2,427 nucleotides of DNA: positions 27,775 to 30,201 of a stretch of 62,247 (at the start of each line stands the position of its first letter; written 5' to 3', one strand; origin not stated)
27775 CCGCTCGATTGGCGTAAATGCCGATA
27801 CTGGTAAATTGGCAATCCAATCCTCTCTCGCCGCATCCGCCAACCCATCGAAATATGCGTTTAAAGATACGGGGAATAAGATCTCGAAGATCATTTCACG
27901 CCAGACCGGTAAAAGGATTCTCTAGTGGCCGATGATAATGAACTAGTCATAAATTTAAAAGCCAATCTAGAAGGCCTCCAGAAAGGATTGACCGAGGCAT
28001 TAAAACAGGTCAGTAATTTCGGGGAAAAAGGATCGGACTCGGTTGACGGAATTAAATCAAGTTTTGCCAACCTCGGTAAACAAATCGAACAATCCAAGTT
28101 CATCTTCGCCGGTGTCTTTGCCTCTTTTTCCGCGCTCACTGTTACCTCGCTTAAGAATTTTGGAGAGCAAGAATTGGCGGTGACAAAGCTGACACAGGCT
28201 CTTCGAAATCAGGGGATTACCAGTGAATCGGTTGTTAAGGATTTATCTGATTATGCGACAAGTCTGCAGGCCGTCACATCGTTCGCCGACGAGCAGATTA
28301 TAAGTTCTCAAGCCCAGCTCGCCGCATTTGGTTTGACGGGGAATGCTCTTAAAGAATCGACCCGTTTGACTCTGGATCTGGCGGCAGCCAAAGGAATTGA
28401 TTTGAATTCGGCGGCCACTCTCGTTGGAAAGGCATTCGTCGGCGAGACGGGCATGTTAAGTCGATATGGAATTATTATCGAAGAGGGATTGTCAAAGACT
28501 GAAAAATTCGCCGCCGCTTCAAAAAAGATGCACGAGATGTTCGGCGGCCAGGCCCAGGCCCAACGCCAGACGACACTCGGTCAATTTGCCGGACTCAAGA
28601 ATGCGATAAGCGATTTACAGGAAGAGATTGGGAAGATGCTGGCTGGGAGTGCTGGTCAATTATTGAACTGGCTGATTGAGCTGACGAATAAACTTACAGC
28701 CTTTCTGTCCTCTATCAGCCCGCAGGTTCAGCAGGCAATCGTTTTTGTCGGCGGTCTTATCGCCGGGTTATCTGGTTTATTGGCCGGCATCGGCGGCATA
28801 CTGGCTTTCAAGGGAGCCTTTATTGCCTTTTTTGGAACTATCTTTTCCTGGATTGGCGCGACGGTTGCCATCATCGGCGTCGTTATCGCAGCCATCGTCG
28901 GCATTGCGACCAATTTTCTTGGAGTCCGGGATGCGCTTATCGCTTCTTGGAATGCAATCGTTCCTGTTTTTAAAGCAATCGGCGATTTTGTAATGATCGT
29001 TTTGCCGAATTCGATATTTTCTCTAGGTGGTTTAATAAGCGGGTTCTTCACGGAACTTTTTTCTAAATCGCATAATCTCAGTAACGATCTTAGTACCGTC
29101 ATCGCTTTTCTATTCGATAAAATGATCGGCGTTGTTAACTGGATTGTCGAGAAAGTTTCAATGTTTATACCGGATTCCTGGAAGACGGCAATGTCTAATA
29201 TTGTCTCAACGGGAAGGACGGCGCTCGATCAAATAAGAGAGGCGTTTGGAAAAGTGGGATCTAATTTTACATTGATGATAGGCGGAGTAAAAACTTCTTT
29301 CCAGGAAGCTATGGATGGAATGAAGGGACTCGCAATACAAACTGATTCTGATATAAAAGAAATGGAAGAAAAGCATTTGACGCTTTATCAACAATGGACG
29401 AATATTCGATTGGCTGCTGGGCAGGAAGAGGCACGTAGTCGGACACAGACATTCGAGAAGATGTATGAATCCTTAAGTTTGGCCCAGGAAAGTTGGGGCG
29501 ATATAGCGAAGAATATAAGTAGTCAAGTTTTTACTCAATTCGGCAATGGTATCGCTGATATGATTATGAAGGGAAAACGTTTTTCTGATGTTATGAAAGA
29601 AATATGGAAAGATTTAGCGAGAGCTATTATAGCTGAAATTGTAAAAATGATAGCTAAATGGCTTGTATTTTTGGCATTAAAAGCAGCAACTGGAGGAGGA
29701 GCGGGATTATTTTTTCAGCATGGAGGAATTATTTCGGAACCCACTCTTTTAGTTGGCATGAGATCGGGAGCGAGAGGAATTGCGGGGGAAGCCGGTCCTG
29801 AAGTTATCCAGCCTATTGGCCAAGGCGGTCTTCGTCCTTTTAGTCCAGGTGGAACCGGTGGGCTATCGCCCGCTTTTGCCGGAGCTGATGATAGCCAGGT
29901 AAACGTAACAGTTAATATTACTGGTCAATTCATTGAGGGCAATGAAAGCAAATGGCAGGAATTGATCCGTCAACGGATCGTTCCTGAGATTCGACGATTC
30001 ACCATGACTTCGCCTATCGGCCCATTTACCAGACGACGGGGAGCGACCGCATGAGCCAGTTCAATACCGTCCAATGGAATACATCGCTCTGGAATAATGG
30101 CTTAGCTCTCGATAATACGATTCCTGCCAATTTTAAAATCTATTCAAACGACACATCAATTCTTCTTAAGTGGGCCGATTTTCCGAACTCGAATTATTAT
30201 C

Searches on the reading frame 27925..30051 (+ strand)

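Call 88: search_protein_families(library=pfam, proteins=[window:27925-30051:+], max_evalue=0.0001)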
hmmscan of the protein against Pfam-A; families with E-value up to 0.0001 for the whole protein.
window:27925-30051:+ (709 aa): 1 family
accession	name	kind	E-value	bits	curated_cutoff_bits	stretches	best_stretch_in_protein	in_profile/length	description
PF04513.17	Baculo_PEP_C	-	4.4e-07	30.5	38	0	209-292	35-118/140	Baculovirus polyhedron envelope protein, PEP, C terminus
